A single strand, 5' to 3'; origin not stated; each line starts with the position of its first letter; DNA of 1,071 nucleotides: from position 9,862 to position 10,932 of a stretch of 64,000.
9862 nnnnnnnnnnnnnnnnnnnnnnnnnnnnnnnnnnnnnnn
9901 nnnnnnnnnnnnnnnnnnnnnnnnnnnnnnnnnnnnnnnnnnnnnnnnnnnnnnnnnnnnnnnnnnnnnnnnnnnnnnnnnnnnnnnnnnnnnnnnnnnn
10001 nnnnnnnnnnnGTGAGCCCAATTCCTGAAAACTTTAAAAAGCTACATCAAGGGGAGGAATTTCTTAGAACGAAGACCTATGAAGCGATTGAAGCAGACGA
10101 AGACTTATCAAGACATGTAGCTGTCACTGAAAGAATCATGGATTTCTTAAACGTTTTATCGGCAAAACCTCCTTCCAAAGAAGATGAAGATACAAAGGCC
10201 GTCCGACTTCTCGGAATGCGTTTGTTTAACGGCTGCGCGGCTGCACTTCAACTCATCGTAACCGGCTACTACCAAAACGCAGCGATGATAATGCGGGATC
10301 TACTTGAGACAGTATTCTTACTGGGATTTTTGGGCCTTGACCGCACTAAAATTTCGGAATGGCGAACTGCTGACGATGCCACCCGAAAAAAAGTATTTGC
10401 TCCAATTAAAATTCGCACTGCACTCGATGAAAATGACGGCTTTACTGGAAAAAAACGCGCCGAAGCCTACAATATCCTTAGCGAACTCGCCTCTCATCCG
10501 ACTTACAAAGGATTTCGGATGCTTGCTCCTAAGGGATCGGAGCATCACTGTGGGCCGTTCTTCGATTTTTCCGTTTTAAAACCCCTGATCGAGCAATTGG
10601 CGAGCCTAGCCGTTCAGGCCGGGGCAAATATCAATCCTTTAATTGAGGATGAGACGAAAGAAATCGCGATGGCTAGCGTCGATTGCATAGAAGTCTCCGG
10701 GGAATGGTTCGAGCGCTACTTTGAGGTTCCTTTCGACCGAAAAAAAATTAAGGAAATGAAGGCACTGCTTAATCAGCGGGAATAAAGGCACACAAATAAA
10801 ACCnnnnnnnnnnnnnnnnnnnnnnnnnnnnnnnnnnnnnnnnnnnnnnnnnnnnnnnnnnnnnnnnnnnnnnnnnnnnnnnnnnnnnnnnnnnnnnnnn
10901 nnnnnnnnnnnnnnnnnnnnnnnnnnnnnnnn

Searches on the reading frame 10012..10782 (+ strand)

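Call 8: search_protein_families(library=pfam, proteins=[window:10012-10782:+], max_evalue=0.001)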
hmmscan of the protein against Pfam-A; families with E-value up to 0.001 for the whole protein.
window:10012-10782:+ (257 aa): 1 family
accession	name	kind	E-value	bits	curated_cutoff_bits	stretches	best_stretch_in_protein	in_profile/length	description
PF18928.5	DUF5677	-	0.0006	20.4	27.1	0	67-133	7-75/166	Family of unknown function (DUF5677)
